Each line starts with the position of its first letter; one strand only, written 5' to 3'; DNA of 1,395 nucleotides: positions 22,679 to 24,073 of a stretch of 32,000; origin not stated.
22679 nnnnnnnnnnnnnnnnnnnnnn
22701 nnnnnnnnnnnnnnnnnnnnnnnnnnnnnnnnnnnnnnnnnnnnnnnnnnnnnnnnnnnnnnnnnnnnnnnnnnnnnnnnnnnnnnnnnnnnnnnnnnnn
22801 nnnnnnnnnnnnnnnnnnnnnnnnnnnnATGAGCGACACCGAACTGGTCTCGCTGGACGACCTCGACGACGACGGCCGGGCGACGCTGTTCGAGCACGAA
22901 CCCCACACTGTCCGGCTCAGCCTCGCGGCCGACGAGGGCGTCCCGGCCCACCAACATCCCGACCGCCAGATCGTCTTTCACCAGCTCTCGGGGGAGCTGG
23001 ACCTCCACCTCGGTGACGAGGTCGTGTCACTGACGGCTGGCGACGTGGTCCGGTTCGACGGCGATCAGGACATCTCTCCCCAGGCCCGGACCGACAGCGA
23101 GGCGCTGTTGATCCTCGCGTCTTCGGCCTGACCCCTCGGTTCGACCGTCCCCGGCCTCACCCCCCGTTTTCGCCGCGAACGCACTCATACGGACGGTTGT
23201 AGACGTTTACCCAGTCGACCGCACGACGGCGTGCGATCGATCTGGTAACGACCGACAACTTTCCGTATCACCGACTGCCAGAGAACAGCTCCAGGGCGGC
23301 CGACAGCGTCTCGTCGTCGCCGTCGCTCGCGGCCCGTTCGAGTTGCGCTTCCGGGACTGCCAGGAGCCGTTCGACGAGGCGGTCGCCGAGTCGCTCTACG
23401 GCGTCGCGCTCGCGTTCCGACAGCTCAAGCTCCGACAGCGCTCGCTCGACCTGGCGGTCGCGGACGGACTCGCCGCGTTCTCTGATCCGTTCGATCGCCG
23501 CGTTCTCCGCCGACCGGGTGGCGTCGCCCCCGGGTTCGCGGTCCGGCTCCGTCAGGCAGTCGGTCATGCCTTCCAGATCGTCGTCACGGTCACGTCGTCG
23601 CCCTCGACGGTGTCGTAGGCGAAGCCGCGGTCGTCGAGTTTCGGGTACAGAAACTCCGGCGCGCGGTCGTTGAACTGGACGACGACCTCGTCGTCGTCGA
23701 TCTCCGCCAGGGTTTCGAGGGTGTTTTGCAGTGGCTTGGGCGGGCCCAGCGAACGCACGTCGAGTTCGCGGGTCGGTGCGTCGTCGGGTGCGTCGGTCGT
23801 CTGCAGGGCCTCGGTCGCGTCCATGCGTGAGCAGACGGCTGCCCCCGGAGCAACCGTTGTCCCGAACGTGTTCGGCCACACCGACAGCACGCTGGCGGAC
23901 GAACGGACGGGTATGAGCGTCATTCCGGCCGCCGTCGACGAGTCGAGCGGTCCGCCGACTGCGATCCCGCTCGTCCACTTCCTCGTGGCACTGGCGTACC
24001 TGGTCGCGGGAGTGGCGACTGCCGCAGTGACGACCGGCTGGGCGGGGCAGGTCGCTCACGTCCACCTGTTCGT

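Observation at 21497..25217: Uncharacterised accessory module between coxA and norB: duplicated DUF2249 operons, two cupins, DUF59-like, GlutR-dimer-like and NnrS-like proteins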

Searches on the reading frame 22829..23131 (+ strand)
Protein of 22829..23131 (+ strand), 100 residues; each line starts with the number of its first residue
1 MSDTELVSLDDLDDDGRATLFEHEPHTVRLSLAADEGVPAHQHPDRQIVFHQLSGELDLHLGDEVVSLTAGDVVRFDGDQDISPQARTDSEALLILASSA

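Call 4: search_protein_families(library=pfam, max_evalue=1, proteins=[window:22829-23131:+])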
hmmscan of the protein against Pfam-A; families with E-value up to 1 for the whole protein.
window:22829-23131:+ (100 aa): 4 families
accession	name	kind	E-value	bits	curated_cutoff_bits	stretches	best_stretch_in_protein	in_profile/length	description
PF07883.17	Cupin_2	-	3.9e-09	36.5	27.2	1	31-94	4-66/70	Cupin domain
PF17954.7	Pirin_C_2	-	0.0021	18.7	22.9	1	29-95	22-84/86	Quercetinase C-terminal cupin domain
PF05962.17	HutD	-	0.11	13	25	1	46-85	54-172/181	HutD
PF12124.13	bCoV_SUD_C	-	0.19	12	25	1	47-68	37-58/66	Betacoronavirus SUD-C domain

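Call 8: search_protein_families(library=ncbifam, max_evalue=0.1, proteins=[window:22829-23131:+])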
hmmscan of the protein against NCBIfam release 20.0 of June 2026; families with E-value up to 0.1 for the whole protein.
window:22829-23131:+ (100 aa): 1 family
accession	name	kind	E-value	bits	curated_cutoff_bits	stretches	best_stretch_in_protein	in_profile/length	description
NF007243.0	PRK09685.1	equivalog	0.089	12.2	199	1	48-85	74-113/303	transcriptional regulator FeaR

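Call 94: search_solved_structures(query=window:22829-23131:+, max_evalue=0.1)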
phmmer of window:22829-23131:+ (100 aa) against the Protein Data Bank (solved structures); distinct sequences matched with E-value up to 0.1: 4.
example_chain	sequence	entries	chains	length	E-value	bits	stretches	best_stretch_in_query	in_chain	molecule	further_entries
5zbe_A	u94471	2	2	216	0.00045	23.7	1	24-70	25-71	Cupin domain protein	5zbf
3cew_A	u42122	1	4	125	0.082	16.5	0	32-90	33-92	Uncharacterized cupin protein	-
4e2g_A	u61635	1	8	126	0.085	16.5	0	36-96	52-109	Cupin 2 conserved barrel domain protein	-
3h8u_A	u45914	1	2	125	0.096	16.3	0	36-74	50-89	uncharacterized conserved protein with double-stranded beta-helix domain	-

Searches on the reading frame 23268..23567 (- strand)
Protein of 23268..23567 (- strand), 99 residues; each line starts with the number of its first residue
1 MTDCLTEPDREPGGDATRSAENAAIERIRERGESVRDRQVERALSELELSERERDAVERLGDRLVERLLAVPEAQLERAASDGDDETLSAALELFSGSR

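Call 4: search_protein_families(library=pfam, max_evalue=1, proteins=[window:23268-23567:-])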
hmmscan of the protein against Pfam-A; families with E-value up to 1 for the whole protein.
window:23268-23567:- (99 aa): 2 families
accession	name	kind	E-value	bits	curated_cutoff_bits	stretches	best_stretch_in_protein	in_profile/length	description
PF00745.25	GlutR_dimer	-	1.9e-13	51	22.9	1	23-95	24-97/99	Glutamyl-tRNAGlu reductase, dimerisation domain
PF03118.21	RNA_pol_A_CTD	-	0.11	12.7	23.8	1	37-77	8-48/67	Bacterial RNA polymerase, alpha chain C terminal domain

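Call 8: search_protein_families(library=ncbifam, max_evalue=0.1, proteins=[window:23268-23567:-])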
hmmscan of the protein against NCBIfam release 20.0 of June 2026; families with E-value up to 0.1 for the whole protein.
window:23268-23567:- (99 aa): 5 families
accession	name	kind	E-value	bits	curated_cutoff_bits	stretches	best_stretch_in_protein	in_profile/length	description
TIGR01035.1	hemA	equivalog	6.5e-07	28.6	209.55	1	23-95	340-413/416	glutamyl-tRNA reductase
NF000744.0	PRK00045.1-3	equivalog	1.6e-06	27.3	429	1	23-95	348-422/447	glutamyl-tRNA reductase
TIGR04222.1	near_uncomplex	domain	0.012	15.3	43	1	38-79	95-136/229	TIGR04222 domain-containing membrane protein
NF000750.0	PRK00045.3-4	equivalog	0.023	13.7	289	1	20-94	336-409/439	glutamyl-tRNA reductase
NF003519.0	PRK05182.2-5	equivalog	0.044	12.7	277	1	28-79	241-292/320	DNA-directed RNA polymerase subunit alpha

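Call 66: find_homologous_proteins(query=window:23268-23567:-, max_evalue=0.001)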
Query window:23268-23567:- (99 aa): 18 proteins with E <= 0.001 among 187 candidates.
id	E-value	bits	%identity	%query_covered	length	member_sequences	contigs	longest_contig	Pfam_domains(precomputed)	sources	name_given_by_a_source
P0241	1.1e-40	155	85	100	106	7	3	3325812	PF00745.26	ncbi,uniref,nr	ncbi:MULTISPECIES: hypothetical protein [Halomicrobium]|uniref:Tetrapyrrole biosynthesis glutamyl-tR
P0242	3.5e-25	106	66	97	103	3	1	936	PF00745.26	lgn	-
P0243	4.8e-25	105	67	97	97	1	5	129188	PF00745.26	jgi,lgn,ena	-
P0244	3.4e-24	102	64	97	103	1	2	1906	PF00745.26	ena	-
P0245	9.0e-24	101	64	97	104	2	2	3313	PF00745.26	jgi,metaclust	jgi:glutamyl-tRNA reductase|metaclust:\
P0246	1.3e-23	101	65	97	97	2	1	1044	PF00745.26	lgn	-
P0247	1.9e-22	97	63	97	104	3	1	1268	PF00745.26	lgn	-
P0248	9.8e-22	95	60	97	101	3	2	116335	PF00745.26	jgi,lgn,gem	-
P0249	4.9e-19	86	57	96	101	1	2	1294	PF00745.26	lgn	-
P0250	7.8e-19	85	67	74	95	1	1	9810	PF00745.26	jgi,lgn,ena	-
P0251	5.2e-18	83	57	96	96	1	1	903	PF00745.26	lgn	-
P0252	1.2e-16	78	53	94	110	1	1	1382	PF00745.26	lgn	-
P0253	8.4e-15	72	64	73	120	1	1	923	PF00745.26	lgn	-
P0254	9.5e-13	66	54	78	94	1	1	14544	PF00745.26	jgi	jgi:glutamyl-tRNA reductase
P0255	1.6e-11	62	59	73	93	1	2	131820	PF00745.26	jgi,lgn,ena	-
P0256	1.8e-10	59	58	73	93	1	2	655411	PF00745.26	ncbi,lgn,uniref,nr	ncbi:glutamyl-tRNA reductase [Haloarcula salina]|uniref:Glutamyl-tRNA reductase n=1 Tax=Haloarcula s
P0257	3.6e-8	51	52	73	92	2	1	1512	PF00745.26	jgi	jgi:glutamyl-tRNA reductase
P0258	7.8e-7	47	44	91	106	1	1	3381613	PF00745.26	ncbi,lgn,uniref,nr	ncbi:hypothetical protein BV210_15380 [Halorientalis sp. IM1011]|uniref:hypothetical protein n=1 Tax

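Call 95: search_solved_structures(query=window:23268-23567:-, max_evalue=1)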
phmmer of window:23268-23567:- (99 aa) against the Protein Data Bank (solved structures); distinct sequences matched with E-value up to 1: 5.
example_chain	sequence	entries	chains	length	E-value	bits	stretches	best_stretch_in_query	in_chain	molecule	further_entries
4yvq_A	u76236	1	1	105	0.23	15.1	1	24-93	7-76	Glutamyl-tRNA reductase 1, chloroplastic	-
8i23_A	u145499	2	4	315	0.23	15.1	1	18-79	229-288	DNA-directed RNA polymerase subunit alpha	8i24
8x6f_A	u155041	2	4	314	0.41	14.3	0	17-80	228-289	DNA-directed RNA polymerase subunit alpha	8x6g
6hdz_A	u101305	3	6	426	0.45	14.1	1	15-81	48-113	Serine--tRNA ligase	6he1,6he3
6yxx_E1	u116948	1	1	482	0.71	13.5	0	30-84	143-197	mt-LAF21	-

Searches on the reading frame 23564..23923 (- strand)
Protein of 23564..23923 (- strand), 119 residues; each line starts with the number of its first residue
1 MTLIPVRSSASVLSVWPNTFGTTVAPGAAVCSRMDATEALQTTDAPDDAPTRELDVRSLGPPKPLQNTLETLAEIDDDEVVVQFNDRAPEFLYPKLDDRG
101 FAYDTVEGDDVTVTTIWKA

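Call 4: search_protein_families(library=pfam, max_evalue=1, proteins=[window:23564-23923:-])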
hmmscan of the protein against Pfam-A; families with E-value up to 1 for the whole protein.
window:23564-23923:- (119 aa): 2 families
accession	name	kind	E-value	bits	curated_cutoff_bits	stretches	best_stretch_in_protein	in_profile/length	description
PF10006.14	DUF2249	-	3e-13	49.8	29.5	1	53-116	1-68/70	Uncharacterized conserved protein (DUF2249)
PF01206.22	TusA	-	0.048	14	28.6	1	52-92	1-43/70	Sulfurtransferase TusA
